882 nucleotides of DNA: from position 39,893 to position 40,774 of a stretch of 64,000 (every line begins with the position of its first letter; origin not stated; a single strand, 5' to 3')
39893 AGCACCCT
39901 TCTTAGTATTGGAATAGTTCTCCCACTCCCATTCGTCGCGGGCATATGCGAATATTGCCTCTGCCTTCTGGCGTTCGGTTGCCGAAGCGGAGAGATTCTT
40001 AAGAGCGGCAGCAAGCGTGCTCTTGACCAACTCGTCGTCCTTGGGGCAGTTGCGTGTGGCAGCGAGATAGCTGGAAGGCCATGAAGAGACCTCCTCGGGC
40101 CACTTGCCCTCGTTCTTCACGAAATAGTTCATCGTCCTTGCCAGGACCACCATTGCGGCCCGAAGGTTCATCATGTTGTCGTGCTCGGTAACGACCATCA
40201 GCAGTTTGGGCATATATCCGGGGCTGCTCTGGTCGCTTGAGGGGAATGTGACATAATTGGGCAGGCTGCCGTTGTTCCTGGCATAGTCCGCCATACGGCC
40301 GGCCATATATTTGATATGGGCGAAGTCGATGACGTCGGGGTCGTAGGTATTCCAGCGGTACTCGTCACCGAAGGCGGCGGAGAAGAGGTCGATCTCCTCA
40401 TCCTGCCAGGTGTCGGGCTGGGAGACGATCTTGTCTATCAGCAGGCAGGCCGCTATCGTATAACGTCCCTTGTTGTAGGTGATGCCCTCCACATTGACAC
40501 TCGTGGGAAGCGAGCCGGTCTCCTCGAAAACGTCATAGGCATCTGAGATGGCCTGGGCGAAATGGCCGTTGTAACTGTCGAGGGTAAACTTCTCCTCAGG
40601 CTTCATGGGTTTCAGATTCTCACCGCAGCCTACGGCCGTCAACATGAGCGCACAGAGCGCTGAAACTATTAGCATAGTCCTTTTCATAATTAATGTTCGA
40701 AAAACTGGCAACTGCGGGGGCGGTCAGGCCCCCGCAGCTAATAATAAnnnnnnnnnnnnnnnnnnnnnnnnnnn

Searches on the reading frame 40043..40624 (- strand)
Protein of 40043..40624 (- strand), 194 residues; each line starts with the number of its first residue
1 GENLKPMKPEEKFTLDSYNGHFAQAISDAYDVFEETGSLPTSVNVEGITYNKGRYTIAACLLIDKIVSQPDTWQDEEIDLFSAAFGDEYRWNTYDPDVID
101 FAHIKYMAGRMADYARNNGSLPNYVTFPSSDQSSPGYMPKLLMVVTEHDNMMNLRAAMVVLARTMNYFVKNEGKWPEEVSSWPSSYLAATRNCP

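Call 39: find_homologous_proteins(query=window:40043-40624:-, max_evalue=0.001)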
Query window:40043-40624:- (194 aa): 13 proteins with E <= 0.001 among 43 candidates.
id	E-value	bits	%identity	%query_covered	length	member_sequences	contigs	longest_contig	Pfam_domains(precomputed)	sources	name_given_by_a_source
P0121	5.3e-83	295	72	92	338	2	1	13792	PF09373.16,PF01841.26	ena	-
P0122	3.1e-82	293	68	94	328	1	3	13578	PF09373.16,PF01841.26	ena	-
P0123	1.6e-79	284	66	94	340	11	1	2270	PF09373.16,PF01841.26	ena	-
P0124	5.9e-79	282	67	94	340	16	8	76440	PF09373.16,PF01841.26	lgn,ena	-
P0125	3.1e-78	280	65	94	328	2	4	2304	PF09373.16,PF01841.26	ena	-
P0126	5.9e-78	279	65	94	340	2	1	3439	PF09373.16,PF01841.26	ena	-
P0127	3.1e-77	277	64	94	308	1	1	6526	PF09373.16,PF01841.26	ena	-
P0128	5.0e-75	269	65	90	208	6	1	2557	-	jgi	jgi:hypothetical protein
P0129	7.8e-67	243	68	79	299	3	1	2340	PF01841.26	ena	-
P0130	1.7e-64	235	65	79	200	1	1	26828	-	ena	-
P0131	1.2e-58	216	54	99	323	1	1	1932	PF01841.26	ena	-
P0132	7.5e-45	171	62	61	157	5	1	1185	-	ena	-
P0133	1.2e-31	128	80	38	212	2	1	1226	PF01841.26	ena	-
